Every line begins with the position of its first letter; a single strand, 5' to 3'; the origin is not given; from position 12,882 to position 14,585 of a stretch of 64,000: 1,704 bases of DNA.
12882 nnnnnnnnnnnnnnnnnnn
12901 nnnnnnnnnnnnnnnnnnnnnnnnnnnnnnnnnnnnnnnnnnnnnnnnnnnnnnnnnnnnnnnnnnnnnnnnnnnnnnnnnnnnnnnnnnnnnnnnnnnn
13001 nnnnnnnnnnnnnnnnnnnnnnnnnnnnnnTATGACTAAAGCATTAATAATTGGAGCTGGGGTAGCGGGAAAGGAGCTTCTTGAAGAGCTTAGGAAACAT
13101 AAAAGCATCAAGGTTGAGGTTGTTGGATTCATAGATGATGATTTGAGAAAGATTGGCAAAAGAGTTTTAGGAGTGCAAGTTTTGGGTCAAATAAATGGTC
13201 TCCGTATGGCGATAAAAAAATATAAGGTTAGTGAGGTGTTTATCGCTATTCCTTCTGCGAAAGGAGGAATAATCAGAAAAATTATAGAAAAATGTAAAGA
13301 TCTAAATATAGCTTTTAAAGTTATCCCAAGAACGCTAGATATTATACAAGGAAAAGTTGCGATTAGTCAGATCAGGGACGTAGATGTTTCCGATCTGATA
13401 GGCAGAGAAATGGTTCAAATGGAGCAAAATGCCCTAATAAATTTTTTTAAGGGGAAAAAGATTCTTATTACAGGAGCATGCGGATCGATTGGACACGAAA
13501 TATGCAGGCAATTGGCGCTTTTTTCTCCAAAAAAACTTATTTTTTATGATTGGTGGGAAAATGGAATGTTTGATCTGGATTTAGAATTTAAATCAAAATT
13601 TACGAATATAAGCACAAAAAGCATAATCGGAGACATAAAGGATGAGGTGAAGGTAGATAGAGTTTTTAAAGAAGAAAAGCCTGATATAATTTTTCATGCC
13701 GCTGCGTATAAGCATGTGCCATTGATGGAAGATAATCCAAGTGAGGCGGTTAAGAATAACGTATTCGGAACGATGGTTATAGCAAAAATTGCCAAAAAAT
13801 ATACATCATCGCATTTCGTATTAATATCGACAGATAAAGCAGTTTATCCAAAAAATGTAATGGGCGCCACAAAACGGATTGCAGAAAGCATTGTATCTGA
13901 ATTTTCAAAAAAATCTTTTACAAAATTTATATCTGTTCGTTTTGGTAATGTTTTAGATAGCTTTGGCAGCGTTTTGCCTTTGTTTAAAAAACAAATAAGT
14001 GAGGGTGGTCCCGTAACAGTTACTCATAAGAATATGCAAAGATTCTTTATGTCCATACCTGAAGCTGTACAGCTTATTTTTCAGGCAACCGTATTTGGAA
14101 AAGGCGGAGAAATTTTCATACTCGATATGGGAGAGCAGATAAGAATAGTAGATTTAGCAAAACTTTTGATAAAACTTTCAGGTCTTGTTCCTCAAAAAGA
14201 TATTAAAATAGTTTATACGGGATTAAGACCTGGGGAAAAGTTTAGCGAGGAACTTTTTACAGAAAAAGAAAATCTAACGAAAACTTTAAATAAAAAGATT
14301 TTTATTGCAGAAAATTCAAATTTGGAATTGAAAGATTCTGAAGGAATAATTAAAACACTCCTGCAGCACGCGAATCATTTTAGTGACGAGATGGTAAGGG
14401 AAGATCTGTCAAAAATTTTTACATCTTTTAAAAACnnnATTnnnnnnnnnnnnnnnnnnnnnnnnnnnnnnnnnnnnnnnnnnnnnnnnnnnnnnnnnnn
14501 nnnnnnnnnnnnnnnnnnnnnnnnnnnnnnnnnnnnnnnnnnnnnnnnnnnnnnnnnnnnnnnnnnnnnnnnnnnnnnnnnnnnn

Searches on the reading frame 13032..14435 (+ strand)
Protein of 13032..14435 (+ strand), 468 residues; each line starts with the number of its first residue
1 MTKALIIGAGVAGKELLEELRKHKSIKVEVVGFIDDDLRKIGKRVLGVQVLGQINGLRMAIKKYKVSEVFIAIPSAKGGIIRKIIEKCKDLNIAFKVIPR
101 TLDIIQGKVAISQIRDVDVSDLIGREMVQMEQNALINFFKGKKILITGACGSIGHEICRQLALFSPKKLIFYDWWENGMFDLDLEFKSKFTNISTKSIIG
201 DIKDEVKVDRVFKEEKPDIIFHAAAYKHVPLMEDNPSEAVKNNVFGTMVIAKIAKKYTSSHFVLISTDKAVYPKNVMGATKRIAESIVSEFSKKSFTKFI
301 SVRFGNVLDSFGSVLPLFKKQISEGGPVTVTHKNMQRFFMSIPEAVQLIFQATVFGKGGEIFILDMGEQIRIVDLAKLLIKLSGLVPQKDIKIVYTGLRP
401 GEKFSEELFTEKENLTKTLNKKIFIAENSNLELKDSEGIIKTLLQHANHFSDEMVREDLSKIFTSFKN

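Call 38: search_protein_families(library=pfam, proteins=[window:13032-14435:+], max_evalue=0.001)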
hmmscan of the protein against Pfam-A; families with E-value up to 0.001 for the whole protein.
window:13032-14435:+ (468 aa): 8 families
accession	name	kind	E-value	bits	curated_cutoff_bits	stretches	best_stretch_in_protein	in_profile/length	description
PF02719.21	Polysacc_synt_2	-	5.9e-111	370.8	20.2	1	144-427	1-292/293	Polysaccharide biosynthesis protein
PF01370.27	Epimerase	-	1.6e-20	74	20.9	1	144-355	1-227/240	NAD dependent epimerase/dehydratase family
PF04321.23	RmlD_sub_bind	-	8.3e-16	58.3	27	1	143-309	2-153/287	RmlD substrate binding domain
PF16363.11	GDP_Man_Dehyd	-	1.8e-13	51.1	27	1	145-269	1-131/332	GDP-mannose 4,6 dehydratase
PF13727.12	CoA_binding_3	-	1.5e-12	48.3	25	1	5-99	81-175/175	CoA-binding domain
PF01073.25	3Beta_HSD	-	9.5e-11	41.7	22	1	145-275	1-124/280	3-beta hydroxysteroid dehydrogenase/isomerase family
PF07993.18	NAD_binding_4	-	1.5e-05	24.8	20.1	1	215-272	87-140/258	Male sterility protein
PF00106.31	adh_short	-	0.00064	19.7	26.6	0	142-226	1-87/195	short chain dehydrogenase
